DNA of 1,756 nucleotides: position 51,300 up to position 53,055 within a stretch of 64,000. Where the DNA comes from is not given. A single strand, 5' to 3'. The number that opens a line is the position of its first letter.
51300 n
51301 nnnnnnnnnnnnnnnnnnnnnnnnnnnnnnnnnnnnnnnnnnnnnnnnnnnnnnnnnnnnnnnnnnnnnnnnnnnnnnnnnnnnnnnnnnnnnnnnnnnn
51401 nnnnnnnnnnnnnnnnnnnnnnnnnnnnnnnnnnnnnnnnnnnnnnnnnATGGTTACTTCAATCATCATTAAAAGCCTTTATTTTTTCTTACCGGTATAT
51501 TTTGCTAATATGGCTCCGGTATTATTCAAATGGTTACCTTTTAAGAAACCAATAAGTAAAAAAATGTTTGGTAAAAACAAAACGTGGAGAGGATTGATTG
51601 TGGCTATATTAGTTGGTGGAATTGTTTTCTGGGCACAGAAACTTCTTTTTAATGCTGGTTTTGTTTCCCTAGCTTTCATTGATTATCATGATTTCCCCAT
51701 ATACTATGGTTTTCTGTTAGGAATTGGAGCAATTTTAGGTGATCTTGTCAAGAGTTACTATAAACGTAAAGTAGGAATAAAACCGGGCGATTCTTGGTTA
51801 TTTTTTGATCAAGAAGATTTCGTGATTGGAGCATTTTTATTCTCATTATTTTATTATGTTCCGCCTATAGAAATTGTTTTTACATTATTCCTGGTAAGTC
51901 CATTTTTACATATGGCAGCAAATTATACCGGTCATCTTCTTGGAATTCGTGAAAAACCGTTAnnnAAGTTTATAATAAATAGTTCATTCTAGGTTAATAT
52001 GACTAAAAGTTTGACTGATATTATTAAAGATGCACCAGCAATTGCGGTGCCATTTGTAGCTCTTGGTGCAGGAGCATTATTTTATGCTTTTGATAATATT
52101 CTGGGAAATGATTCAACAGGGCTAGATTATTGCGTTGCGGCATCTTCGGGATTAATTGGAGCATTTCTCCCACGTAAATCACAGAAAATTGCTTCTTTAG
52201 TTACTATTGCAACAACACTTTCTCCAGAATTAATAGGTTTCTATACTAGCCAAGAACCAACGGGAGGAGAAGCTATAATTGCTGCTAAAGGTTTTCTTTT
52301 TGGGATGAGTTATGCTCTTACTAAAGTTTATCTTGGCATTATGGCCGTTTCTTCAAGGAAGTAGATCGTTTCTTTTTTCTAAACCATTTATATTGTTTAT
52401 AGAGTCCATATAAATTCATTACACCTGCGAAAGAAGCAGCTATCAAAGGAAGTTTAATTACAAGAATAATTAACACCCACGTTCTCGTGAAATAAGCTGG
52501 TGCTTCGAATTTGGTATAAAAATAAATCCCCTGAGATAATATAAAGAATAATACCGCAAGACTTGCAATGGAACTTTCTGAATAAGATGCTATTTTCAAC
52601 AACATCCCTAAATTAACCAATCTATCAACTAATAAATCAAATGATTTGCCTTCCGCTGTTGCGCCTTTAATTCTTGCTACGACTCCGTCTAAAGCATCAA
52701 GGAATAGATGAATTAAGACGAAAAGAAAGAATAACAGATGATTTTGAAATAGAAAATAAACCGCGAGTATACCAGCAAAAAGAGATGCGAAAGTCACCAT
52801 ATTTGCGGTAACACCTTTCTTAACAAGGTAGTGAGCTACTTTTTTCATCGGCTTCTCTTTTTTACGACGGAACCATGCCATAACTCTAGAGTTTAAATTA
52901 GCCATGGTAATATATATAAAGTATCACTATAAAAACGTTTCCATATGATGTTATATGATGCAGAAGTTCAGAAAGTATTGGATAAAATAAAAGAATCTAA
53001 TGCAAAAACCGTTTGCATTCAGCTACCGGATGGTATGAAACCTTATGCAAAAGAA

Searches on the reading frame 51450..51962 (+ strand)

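Call 30: search_protein_families(library=pfam, proteins=[window:51450-51962:+], max_evalue=0.001)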
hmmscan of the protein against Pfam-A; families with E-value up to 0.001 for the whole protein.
window:51450-51962:+ (171 aa): 2 families
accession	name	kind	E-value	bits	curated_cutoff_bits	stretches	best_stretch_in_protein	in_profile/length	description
PF01864.22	CarS-like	-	1.2e-29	104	22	1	4-169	3-173/175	CDP-archaeol synthase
PF01148.25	CTP_transf_1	-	3e-06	27.7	24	1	43-111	169-231/264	Cytidylyltransferase family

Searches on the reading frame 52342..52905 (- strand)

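Call 30: search_protein_families(library=pfam, proteins=[window:52342-52905:-], max_evalue=0.001)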
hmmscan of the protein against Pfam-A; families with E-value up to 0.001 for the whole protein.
window:52342-52905:- (188 aa): 1 family
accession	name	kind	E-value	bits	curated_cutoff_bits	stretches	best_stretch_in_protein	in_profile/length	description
PF01066.26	CDP-OH_P_transf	-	3e-08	34.7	22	1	33-125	3-96/152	CDP-alcohol phosphatidyltransferase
